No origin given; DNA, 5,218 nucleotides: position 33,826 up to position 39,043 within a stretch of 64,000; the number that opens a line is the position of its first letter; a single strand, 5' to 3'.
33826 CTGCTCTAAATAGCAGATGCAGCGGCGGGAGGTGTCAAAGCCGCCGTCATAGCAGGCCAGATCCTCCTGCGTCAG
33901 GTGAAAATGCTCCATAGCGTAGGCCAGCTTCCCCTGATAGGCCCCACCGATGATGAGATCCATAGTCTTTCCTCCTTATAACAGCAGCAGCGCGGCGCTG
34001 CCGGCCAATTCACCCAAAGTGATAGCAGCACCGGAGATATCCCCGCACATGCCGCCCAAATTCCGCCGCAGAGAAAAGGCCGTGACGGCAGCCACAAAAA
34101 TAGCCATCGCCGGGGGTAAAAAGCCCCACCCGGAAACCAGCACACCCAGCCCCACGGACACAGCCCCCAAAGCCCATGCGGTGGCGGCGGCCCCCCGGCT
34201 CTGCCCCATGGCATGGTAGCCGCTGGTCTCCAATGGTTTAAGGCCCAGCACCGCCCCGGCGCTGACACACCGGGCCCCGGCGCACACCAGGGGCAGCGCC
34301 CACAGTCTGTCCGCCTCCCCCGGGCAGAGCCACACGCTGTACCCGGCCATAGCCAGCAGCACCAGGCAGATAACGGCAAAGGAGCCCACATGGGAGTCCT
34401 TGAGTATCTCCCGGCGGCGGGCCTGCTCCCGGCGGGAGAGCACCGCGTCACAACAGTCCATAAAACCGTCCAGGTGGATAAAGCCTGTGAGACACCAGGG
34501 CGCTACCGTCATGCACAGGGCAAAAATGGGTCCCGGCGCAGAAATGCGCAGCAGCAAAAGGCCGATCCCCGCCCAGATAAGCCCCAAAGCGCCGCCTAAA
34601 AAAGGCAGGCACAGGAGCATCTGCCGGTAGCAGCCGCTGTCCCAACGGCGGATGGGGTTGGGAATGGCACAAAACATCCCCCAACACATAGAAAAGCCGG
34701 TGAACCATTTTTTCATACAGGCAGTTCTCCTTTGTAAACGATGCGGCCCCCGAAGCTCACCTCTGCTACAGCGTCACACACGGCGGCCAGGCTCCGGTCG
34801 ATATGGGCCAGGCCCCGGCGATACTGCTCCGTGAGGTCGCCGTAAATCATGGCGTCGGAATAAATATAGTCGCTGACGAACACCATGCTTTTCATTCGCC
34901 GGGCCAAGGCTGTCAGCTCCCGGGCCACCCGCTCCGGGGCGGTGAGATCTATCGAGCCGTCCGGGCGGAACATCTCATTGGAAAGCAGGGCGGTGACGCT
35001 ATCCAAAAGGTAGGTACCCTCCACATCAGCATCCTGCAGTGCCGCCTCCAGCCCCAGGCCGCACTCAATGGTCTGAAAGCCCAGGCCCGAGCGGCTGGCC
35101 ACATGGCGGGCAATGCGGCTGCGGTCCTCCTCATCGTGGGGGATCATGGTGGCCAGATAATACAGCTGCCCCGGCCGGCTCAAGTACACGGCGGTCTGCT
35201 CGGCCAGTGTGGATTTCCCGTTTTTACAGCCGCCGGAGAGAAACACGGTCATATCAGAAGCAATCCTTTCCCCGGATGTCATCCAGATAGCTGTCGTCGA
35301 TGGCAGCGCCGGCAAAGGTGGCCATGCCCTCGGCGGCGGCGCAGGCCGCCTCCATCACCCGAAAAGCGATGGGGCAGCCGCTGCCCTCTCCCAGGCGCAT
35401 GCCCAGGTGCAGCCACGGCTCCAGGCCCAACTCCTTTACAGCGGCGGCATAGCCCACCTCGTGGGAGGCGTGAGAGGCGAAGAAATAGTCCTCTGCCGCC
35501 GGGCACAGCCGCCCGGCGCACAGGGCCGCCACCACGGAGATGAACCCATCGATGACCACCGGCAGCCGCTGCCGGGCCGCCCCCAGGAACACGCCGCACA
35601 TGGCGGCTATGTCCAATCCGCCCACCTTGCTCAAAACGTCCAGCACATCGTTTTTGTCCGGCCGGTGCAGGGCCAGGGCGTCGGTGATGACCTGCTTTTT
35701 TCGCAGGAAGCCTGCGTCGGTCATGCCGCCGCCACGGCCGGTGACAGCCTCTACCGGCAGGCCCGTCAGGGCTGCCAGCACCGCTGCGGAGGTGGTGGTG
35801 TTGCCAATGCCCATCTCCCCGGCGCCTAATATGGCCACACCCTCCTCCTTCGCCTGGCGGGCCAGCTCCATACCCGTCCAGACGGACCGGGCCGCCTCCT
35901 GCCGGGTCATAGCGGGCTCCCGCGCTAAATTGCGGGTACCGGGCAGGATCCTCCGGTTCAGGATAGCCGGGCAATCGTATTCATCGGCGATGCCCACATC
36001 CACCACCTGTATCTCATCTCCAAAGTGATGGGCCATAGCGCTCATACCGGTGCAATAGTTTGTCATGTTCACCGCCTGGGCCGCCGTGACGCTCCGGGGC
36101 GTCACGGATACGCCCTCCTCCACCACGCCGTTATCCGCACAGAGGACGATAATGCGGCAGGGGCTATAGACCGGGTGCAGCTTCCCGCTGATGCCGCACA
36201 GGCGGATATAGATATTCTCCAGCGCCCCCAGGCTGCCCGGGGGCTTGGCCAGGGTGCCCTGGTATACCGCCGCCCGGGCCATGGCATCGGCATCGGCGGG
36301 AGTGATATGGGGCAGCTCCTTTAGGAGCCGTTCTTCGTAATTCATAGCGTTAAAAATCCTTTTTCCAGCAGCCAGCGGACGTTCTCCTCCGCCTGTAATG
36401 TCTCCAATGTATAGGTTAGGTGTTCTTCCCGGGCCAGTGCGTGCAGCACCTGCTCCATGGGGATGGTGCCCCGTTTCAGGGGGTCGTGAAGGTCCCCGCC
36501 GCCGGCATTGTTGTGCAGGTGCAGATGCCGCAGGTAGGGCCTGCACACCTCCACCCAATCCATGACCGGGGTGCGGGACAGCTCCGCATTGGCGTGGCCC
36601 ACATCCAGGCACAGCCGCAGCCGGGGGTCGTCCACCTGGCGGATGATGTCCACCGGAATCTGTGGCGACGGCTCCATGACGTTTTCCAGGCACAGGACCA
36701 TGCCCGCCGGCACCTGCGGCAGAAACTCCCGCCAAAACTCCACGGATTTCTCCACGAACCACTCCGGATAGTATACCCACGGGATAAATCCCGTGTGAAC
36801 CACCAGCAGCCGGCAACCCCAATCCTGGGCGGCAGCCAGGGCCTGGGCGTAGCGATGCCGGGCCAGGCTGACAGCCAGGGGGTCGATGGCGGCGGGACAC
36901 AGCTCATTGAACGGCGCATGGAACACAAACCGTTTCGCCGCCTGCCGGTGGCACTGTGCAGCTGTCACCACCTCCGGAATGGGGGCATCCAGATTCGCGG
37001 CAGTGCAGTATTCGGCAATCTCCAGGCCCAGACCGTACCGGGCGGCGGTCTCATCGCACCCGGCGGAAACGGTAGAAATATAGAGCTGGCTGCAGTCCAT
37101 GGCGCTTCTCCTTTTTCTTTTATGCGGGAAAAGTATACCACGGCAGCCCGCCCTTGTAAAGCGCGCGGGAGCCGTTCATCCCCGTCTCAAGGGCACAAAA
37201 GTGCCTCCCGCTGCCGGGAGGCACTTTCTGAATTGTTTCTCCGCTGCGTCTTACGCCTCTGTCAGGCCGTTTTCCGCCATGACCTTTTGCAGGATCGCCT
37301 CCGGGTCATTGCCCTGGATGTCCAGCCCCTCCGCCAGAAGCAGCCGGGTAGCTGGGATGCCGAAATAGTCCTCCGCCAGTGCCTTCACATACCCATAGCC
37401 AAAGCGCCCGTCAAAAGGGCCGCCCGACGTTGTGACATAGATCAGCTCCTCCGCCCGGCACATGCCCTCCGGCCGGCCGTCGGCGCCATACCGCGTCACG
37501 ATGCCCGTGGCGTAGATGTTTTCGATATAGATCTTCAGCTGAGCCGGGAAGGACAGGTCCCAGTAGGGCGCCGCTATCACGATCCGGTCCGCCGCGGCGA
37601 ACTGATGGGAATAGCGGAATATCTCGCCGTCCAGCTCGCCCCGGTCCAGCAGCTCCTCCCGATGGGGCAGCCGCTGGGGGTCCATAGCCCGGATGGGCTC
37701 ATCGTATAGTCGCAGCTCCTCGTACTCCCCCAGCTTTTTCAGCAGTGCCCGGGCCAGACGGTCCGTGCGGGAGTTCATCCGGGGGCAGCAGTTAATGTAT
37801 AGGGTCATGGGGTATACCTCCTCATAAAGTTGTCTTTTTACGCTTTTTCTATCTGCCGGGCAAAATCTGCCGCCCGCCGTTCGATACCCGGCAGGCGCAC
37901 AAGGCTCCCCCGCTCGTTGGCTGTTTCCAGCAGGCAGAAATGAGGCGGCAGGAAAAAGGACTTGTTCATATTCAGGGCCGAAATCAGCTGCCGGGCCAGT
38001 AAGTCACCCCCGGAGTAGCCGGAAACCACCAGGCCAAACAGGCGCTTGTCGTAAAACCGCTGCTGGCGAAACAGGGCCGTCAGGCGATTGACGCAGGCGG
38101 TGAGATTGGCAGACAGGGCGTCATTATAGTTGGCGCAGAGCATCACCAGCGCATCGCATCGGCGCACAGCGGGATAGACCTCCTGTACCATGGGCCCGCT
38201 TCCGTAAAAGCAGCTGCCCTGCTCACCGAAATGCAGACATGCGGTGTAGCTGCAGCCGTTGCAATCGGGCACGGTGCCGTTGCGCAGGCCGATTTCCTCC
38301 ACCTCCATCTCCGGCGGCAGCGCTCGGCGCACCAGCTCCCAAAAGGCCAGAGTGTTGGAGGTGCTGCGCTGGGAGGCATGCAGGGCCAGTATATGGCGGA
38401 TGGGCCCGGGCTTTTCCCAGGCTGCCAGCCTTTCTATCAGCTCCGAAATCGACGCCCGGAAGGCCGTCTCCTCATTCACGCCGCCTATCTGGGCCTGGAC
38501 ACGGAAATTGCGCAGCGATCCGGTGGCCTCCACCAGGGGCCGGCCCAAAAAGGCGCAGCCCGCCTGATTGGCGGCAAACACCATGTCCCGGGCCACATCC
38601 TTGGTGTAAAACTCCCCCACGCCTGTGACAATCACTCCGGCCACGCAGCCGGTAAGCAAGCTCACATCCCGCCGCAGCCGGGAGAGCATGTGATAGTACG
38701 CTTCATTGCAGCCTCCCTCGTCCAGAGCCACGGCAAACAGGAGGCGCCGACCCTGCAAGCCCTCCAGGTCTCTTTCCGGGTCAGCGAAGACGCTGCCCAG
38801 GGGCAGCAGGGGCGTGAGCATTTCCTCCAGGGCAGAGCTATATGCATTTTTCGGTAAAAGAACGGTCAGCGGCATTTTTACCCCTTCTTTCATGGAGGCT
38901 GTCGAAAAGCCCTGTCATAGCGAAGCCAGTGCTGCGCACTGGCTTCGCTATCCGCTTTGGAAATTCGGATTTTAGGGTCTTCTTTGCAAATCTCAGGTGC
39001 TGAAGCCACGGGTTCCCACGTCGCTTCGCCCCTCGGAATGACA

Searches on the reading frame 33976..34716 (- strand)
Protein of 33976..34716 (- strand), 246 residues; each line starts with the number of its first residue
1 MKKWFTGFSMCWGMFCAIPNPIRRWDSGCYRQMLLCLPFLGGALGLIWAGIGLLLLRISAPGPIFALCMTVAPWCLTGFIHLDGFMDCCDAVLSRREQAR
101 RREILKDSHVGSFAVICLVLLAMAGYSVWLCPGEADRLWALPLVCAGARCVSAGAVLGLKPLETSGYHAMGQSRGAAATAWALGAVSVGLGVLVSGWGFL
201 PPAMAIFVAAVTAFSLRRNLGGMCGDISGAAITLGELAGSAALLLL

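Call 8: search_protein_families(library=pfam, proteins=[window:33976-34716:-], max_evalue=0.001)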
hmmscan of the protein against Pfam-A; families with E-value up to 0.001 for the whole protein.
window:33976-34716:- (246 aa): 1 family
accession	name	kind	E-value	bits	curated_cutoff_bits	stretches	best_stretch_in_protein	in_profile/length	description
PF02654.20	CobS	-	1.7e-34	120.2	23.2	1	13-238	3-204/207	Cobalamin-5-phosphate synthase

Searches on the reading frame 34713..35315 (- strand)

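Call 8: search_protein_families(library=pfam, proteins=[window:34713-35315:-], max_evalue=0.001)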
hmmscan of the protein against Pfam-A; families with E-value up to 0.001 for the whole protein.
window:34713-35315:- (200 aa): 1 family
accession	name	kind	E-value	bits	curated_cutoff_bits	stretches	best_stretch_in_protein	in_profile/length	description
PF02283.22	CobU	-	6.9e-27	94.5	27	1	24-189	1-163/168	Cobinamide kinase / cobinamide phosphate guanyltransferase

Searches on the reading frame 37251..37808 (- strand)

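Call 8: search_protein_families(library=pfam, proteins=[window:37251-37808:-], max_evalue=0.001)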
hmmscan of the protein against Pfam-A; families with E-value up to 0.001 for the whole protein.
window:37251-37808:- (185 aa): 2 families
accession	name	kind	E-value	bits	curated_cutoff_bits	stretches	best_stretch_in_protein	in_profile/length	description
PF02525.22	Flavodoxin_2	-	1.8e-22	80.4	27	1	2-176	3-190/198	Flavodoxin-like fold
PF03358.20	FMN_red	-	2.1e-07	31.1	24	1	3-98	4-96/152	NADPH-dependent FMN reductase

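Call 53: search_protein_families(library=ncbifam, proteins=[window:37251-37808:-], max_evalue=0.01)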
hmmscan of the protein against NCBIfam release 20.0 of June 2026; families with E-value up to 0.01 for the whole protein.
window:37251-37808:- (185 aa): 4 families
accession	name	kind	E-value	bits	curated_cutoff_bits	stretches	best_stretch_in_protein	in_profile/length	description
NF010075.0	PRK13556.1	subfamily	3.2e-09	37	188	1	65-177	82-198/208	FMN-dependent NADH-azoreductase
NF010074.0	PRK13555.1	equivalog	5.9e-07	29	432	1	65-129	104-167/230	FMN-dependent NADH-azoreductase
NF007280.0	PRK09739.1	equivalog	7.3e-06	25.8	162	1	5-109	9-114/199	NAD(P)H oxidoreductase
TIGR03567.1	FMN_reduc_SsuE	equivalog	0.00037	20.4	164.05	1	3-96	3-89/171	NADPH-dependent FMN reductase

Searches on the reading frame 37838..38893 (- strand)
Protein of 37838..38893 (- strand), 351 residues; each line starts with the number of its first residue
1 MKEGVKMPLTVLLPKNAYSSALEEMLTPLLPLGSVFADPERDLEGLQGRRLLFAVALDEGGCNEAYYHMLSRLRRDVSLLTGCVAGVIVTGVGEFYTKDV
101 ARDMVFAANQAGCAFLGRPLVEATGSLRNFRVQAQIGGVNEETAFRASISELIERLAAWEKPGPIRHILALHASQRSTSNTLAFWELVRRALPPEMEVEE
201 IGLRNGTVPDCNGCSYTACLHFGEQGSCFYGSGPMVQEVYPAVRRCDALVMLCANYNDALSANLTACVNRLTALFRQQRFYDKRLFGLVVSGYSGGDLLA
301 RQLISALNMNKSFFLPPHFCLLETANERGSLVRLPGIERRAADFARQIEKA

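Call 8: search_protein_families(library=pfam, proteins=[window:37838-38893:-], max_evalue=0.001)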
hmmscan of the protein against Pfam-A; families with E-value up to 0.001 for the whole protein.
window:37838-38893:- (351 aa): 1 family
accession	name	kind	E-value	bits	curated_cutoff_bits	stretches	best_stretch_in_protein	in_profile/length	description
PF03358.20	FMN_red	-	2.6e-17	63.2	24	1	168-323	3-148/152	NADPH-dependent FMN reductase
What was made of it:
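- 37838..38893 (-): Gene for a 351-aa flavoprotein: an unassigned N-terminal domain (about 165 aa) plus an FMN_red domain with four invariant cysteines. This is the third conserved member of the module. PF03358 E=2.6e-17 over aa 168-323 (call 8).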

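Call 52: search_solved_structures(query=A4, max_evalue=0.1, show_alignments=2)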
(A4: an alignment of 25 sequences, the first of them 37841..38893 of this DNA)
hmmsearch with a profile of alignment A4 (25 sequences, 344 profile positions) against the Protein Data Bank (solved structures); distinct sequences matched with E-value up to 0.1: 0.

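Call 53: search_protein_families(library=ncbifam, proteins=[window:37838-38893:-], max_evalue=0.01)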
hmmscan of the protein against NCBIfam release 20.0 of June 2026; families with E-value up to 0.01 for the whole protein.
window:37838-38893:- (351 aa): 0 families
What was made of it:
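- Closest known: Iron-sulfur flavoproteins. Different: No PDB or NCBIfam hit was found (calls 52, 53).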

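Call 54: search_protein_families(library=padloc, proteins=[window:37838-38893:-], max_evalue=0.01)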
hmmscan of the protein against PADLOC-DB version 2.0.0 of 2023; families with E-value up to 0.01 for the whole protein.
window:37838-38893:- (351 aa): 0 families
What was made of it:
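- Tried and rejected: PADLOC gave no hits (call 54).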
